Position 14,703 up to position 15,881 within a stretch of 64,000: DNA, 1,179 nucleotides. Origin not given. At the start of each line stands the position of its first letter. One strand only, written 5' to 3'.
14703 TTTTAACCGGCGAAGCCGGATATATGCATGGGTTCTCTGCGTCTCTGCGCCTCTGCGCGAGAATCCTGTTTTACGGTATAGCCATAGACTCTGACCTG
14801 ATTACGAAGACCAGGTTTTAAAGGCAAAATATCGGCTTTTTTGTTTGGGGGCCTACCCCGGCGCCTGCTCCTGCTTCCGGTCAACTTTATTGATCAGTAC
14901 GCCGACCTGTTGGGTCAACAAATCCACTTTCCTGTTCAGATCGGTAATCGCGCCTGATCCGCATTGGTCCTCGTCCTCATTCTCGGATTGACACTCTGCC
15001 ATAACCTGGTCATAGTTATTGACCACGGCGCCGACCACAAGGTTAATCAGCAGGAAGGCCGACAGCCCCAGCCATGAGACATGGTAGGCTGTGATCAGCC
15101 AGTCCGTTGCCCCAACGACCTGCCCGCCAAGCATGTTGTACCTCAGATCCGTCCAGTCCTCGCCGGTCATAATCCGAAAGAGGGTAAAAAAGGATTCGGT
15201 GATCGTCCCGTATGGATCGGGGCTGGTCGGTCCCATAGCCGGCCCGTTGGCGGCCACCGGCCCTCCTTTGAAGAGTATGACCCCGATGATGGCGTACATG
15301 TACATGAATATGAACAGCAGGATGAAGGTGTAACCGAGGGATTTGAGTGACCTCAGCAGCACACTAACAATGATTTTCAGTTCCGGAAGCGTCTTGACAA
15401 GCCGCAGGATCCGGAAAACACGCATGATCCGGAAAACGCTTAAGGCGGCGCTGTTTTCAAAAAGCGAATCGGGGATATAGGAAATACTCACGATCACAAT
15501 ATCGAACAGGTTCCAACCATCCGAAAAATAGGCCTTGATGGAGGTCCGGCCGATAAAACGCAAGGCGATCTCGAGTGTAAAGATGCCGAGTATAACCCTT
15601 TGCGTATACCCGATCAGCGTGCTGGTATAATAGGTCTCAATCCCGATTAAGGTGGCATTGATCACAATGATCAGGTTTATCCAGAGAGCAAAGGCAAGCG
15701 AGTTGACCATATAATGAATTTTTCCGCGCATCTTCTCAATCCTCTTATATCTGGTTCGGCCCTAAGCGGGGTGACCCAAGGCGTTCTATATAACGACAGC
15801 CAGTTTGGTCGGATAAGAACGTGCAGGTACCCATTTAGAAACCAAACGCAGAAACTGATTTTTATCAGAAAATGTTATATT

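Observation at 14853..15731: BacNav homolog with an acidic TGEDWTD selectivity filter: predicted Ca2+-selective or non-selective variant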

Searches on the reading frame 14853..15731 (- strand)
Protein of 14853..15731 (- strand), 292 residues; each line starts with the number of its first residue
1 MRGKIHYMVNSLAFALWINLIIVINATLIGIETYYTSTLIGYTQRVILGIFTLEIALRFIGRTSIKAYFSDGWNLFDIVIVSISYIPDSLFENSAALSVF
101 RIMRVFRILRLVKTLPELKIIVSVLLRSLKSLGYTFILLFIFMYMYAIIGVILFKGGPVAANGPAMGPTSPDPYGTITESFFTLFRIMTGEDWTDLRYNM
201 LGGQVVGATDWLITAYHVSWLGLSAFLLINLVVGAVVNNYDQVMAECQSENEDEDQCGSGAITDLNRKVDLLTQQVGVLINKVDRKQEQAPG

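Call 3: search_protein_families(library=pfam, proteins=[window:14853-15731:-], max_evalue=0.01)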
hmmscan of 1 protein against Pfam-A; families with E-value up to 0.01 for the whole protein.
window:14853-15731:- (292 aa): 2 families
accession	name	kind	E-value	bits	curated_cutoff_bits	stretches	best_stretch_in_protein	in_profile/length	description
PF00520.37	Ion_trans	-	4.6e-47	160.7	25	1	13-243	3-236/241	Ion transport protein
PF08016.18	PKD_channel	-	5.9e-09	36.1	22.4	1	92-243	97-225/225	Polycystin cation channel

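Call 4: search_protein_families(library=ncbifam, proteins=[window:14853-15731:-], max_evalue=0.01)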
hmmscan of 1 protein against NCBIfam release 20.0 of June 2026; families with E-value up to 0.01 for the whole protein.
window:14853-15731:- (292 aa): 0 families
